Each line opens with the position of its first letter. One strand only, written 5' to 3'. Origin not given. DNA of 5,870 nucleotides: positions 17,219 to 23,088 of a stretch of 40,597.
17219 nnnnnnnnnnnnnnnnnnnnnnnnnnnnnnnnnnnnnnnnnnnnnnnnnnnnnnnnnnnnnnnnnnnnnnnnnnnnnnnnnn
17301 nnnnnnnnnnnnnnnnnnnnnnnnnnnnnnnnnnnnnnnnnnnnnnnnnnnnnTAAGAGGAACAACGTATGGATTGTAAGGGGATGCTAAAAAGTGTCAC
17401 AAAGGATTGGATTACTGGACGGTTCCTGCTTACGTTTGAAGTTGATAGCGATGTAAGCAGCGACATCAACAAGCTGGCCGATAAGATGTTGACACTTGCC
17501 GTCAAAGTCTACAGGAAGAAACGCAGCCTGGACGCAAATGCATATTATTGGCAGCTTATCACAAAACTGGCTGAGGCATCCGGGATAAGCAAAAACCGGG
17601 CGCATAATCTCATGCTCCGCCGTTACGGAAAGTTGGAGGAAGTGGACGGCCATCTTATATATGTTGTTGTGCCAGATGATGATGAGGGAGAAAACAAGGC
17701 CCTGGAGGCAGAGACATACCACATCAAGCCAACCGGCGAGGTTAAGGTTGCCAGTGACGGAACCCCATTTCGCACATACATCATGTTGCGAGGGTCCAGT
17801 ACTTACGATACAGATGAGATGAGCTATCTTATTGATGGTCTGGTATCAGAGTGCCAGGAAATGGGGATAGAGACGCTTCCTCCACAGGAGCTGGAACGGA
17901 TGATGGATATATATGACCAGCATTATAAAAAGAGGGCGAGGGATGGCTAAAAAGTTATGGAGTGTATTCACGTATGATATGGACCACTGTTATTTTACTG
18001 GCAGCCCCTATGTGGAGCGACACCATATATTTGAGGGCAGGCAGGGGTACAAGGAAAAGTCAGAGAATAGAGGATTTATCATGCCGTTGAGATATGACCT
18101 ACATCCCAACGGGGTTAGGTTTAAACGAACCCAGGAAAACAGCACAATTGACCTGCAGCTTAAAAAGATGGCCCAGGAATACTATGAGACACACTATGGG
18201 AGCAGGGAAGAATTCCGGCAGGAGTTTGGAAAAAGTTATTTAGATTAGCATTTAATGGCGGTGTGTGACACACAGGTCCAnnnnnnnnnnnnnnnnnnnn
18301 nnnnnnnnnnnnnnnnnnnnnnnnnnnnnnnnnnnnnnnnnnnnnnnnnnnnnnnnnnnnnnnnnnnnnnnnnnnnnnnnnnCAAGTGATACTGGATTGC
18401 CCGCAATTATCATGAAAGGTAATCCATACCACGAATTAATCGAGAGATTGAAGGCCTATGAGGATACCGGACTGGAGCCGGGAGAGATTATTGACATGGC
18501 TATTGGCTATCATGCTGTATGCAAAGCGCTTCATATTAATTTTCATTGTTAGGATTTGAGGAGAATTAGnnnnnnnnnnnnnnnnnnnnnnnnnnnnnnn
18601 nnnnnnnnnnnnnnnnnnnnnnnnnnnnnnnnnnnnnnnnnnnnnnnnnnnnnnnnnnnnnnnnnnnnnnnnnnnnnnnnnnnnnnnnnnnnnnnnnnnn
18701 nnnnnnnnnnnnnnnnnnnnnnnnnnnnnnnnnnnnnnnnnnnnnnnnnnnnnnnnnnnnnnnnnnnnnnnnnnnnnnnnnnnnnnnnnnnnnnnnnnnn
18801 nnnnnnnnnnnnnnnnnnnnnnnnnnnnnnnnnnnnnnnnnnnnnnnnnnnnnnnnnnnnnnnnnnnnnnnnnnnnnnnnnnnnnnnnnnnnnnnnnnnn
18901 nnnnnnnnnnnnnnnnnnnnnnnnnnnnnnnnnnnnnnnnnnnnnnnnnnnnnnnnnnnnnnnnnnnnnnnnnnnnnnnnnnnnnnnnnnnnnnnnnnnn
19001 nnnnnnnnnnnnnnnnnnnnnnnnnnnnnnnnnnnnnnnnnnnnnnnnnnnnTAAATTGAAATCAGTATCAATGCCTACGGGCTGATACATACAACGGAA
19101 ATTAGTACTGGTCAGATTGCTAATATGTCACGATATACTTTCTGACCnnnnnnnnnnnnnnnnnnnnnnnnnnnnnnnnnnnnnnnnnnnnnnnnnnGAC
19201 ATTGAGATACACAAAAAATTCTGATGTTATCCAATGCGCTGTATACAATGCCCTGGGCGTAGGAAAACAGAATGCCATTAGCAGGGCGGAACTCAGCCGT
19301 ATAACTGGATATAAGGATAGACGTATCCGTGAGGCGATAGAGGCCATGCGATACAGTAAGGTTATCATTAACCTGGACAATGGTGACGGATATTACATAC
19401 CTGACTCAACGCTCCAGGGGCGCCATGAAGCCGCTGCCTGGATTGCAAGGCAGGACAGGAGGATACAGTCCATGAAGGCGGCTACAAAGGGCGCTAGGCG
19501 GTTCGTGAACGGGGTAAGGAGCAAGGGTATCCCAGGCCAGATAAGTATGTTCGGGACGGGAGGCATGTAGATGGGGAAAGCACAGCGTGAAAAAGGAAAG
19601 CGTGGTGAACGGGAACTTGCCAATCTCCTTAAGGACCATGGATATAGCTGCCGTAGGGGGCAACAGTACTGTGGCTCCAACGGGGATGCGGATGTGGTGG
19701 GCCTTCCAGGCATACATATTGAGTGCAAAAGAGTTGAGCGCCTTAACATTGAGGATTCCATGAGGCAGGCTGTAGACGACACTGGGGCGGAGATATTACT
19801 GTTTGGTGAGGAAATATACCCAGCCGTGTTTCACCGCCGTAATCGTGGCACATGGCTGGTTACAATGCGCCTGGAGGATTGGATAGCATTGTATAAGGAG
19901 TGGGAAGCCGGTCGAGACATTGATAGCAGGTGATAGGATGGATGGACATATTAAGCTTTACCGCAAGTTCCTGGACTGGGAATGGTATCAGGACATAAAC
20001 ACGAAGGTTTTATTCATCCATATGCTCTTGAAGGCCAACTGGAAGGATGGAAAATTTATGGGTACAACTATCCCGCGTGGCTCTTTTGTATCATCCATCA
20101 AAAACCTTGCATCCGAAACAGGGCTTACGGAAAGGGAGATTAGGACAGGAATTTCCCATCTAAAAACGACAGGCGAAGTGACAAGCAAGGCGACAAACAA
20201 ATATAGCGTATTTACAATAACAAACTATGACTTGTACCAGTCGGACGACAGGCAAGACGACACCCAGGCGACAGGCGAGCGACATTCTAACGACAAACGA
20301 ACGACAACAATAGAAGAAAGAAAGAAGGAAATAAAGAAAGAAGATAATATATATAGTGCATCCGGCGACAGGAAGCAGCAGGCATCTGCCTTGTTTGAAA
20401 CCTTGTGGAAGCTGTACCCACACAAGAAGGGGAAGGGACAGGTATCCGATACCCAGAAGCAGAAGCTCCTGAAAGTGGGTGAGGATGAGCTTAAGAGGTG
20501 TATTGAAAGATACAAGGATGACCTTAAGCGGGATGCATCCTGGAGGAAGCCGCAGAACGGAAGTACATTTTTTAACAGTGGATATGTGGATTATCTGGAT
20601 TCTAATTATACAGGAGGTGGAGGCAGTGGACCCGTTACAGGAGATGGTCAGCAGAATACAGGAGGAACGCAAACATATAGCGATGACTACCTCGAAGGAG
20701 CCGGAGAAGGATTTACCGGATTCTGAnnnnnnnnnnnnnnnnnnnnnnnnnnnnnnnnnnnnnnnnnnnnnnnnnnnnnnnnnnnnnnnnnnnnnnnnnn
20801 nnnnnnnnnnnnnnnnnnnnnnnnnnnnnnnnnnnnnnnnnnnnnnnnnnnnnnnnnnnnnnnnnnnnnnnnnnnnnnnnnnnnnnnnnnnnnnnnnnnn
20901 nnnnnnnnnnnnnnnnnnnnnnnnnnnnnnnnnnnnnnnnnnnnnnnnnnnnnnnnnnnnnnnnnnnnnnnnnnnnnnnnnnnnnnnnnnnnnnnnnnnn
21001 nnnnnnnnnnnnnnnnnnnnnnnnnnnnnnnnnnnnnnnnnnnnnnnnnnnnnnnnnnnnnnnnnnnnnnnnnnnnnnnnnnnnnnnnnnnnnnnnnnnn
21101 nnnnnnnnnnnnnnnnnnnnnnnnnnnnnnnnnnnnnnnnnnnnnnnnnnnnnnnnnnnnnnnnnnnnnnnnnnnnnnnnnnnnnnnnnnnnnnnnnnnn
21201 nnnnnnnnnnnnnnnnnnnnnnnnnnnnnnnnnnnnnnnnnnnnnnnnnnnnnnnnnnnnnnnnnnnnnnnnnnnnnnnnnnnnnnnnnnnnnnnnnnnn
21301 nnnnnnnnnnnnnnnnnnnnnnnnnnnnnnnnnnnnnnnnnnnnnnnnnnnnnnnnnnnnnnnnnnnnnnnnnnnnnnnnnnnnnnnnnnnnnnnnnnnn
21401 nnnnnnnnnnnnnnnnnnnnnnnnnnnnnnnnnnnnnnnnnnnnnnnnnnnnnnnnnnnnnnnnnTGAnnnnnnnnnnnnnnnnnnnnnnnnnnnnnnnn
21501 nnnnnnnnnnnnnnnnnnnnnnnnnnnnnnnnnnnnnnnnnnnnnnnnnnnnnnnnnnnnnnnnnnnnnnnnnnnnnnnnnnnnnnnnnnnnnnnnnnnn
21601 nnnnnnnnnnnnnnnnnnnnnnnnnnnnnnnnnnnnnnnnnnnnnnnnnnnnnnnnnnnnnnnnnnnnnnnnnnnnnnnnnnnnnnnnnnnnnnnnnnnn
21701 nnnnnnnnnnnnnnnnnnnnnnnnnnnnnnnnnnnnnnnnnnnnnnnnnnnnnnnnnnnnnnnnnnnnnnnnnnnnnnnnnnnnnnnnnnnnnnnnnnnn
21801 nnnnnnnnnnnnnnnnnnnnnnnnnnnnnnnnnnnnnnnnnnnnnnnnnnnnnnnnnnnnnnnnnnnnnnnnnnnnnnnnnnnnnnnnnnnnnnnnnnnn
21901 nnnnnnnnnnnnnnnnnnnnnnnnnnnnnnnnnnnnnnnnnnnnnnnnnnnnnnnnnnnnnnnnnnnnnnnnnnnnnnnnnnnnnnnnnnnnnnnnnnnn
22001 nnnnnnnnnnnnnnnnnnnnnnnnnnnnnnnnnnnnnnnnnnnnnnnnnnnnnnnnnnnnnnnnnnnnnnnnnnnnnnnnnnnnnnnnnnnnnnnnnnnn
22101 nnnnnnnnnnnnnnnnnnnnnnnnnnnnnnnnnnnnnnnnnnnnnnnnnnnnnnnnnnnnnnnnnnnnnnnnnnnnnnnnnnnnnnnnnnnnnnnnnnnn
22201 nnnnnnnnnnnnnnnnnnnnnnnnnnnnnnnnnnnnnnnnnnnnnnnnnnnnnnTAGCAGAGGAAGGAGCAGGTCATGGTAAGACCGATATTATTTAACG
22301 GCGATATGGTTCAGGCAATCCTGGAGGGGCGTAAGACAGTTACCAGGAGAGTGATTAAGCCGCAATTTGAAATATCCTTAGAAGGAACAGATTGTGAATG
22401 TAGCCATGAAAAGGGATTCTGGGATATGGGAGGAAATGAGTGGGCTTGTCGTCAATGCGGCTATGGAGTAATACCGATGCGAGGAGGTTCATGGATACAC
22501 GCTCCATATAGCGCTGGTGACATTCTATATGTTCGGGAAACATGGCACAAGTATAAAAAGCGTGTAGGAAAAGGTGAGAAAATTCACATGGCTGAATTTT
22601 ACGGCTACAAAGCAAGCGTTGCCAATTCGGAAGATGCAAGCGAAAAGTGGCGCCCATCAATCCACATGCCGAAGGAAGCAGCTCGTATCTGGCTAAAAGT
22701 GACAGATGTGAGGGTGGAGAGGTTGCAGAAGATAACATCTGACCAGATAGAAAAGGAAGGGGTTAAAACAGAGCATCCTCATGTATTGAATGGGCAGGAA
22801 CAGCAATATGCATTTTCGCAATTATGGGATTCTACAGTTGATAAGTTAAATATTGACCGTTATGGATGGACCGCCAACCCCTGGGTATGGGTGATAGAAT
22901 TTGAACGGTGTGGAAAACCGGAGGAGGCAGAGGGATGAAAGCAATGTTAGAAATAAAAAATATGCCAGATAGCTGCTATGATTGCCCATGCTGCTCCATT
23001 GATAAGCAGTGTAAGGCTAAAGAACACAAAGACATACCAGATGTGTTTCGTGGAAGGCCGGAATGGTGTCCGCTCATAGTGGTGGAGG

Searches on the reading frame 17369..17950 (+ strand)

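Call 58: search_protein_families(library=phrogs, proteins=[window:17369-17950:+], max_evalue=0.001)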
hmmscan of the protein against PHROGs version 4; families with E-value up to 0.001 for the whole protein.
window:17369-17950:+ (193 aa): 1 family
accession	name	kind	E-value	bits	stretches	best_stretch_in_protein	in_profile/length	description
phrog_72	-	DNA, RNA and nucleotide metabolism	1.3e-15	58.9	1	35-184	35-157/161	NinB/ Orf homologous recombination mediator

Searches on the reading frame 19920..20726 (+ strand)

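Call 59: search_protein_families(library=phrogs, proteins=[window:19920-20726:+], max_evalue=0.001)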
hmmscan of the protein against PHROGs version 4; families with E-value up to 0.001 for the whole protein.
window:19920-20726:+ (268 aa): 12 families
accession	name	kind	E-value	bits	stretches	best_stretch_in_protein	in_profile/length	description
phrog_2514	-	DNA, RNA and nucleotide metabolism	1.9e-28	100.6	1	7-154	2-157/270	DnaD-like helicase loader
phrog_16304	-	unknown function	6e-21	76.5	1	114-231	94-221/244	-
phrog_270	-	DNA, RNA and nucleotide metabolism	8.1e-18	65.9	1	26-221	47-244/383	replication initiation protein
phrog_186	-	DNA, RNA and nucleotide metabolism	3.8e-16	60.7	1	3-166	15-177/308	DnaD-like helicase loader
phrog_7498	-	DNA, RNA and nucleotide metabolism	1.3e-11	45.2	1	9-172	6-193/296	DnaD-like helicase loader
phrog_27581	-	unknown function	4.3e-11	44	1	6-126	24-152/216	-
phrog_9327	-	DNA, RNA and nucleotide metabolism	2.1e-07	31.9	1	114-208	124-225/276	primosomal protein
phrog_9474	-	DNA, RNA and nucleotide metabolism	2.9e-07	31.3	1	109-223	123-245/288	replication initiation protein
phrog_428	-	DNA, RNA and nucleotide metabolism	3.4e-06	27.5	1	25-234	102-316/455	replication initiation protein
phrog_36825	-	unknown function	0.00015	22.4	1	7-196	1-190/279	-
phrog_8102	-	DNA, RNA and nucleotide metabolism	0.00042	20.5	1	53-152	54-155/337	replication initiation protein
phrog_1163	-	unknown function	0.00064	20.5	1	103-229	117-251/273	-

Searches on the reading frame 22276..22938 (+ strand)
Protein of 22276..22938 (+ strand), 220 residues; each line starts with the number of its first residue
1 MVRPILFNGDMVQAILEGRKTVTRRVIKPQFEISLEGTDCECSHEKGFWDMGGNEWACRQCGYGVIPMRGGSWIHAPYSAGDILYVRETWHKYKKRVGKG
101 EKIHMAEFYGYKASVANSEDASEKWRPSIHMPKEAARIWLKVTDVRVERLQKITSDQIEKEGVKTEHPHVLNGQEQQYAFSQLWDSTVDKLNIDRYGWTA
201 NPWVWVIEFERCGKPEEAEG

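Call 59: search_protein_families(library=phrogs, proteins=[window:22276-22938:+], max_evalue=0.001)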
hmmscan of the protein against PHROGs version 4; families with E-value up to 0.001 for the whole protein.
window:22276-22938:+ (220 aa): 4 families
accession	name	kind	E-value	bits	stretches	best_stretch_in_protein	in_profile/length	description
phrog_874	-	unknown function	5.5e-60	204.1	1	3-214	68-259/277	-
phrog_18361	-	unknown function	2.3e-29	103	1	131-216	1-90/92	-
phrog_28019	-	unknown function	1e-12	48.9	1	3-31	4-32/55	-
phrog_27495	-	unknown function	8.9e-09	36.3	1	3-97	8-99/186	-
